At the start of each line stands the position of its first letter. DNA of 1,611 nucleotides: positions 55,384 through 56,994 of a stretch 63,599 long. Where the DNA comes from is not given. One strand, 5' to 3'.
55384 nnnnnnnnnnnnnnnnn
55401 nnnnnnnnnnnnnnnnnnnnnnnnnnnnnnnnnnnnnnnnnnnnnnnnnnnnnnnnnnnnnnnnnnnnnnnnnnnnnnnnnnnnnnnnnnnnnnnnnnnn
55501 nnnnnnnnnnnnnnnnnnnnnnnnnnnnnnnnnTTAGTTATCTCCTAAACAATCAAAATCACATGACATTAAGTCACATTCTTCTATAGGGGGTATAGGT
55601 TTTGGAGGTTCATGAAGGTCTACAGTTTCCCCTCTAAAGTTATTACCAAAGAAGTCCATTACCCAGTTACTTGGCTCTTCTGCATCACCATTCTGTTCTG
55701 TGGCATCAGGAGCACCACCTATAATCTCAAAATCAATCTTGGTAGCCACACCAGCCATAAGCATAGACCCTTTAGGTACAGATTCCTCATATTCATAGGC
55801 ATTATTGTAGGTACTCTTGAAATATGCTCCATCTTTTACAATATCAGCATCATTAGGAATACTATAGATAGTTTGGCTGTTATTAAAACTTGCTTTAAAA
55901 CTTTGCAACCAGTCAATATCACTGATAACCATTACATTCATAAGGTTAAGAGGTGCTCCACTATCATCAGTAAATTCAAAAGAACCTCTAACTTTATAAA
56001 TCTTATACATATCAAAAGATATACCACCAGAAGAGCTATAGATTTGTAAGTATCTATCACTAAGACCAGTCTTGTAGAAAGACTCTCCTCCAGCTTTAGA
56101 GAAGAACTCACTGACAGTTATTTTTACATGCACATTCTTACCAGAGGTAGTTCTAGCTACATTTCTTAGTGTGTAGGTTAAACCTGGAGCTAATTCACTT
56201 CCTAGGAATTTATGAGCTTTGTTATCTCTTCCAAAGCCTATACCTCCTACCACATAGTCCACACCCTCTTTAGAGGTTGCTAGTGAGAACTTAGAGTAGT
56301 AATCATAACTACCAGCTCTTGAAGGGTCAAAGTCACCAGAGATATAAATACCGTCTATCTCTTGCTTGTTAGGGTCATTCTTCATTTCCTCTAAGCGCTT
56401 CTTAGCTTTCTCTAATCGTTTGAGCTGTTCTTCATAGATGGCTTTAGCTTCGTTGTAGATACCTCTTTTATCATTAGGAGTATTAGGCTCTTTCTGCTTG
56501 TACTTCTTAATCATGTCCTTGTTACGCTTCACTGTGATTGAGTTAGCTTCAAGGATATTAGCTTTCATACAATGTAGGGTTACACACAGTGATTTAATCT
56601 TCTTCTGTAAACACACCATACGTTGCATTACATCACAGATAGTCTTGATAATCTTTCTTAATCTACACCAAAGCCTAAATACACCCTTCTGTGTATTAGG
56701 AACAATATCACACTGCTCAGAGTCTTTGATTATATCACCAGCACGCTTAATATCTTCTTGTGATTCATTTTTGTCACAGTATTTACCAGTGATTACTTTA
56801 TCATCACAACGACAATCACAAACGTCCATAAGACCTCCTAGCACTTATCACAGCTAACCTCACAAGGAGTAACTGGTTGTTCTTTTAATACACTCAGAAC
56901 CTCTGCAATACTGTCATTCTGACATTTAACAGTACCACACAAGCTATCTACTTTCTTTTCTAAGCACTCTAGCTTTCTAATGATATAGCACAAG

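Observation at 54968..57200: Paralogous Cys-rich (CxCxC ... WC ... C) adaptor domain shared by four or five cassette proteins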

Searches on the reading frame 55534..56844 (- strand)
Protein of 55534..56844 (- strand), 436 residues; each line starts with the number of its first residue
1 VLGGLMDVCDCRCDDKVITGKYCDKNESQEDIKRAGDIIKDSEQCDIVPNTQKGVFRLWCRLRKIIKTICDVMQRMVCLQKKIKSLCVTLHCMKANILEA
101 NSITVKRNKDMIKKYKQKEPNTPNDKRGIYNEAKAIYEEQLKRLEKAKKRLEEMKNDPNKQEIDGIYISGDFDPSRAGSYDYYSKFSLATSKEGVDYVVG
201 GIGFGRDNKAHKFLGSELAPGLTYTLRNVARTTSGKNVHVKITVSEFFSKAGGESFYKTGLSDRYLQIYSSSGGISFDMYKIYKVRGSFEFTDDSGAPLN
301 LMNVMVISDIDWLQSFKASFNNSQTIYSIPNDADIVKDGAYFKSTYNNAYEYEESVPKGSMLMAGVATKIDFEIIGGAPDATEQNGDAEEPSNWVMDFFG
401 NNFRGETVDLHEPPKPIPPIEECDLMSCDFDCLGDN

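Call 4: search_protein_families(library=pfam, proteins=[window:55534-56844:-], max_evalue=1)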
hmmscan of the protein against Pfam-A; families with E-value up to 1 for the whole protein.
window:55534-56844:- (436 aa): 3 families
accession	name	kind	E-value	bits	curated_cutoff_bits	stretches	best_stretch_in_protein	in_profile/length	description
PF25464.1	DUF7900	-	0.057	14.4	27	1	92-156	23-87/97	Domain of unknown function (DUF7900)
PF03961.19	FapA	-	0.15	12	31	1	79-161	154-229/272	Flagellar Assembly Protein A beta solenoid domain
PF25792.1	BREX_BrxC_helical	-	0.54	11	27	0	106-164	3-59/123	BREX ATP-binding protein BrxC alpha helical domain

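Call 6: search_protein_families(library=phrogs, proteins=[window:55534-56844:-], max_evalue=0.01)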
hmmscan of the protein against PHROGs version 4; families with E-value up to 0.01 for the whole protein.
window:55534-56844:- (436 aa): 0 families

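Call 11: search_dna_similar(query=window:55534-56844:-, collection=phages, mode=protein, max_evalue=0.001, max_rows=25)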
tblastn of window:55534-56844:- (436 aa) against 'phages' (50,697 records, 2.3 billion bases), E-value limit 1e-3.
No match.

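Call 29: search_solved_structures(query=window:55534-56829:-, max_evalue=1)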
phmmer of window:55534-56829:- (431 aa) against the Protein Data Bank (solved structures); distinct sequences matched with E-value up to 1: 1.
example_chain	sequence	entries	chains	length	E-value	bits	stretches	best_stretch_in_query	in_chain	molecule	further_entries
8oyy_A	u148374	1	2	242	0.054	15.7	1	24-161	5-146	De novo designed soluble GPCR-like protein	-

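Call 46: search_protein_families(library=pfam, alignment_id=A4, max_evalue=0.001)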
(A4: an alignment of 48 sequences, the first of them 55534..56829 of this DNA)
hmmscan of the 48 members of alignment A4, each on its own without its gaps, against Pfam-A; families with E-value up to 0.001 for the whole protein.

A. member 1, window:55534-56829:- (431 aa): 0 families

B. families by the number of members that match (of 48 scanned): 4 families
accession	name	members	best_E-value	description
PF18220.6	BspA_v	8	2e-25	Adhesin BspA variable domain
PF08363.15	GbpC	5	3.5e-37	Glucan-binding protein C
PF06458.18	MucBP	1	3.3e-06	MucBP domain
PF04513.17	Baculo_PEP_C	1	1.6e-05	Baculovirus polyhedron envelope protein, PEP, C terminus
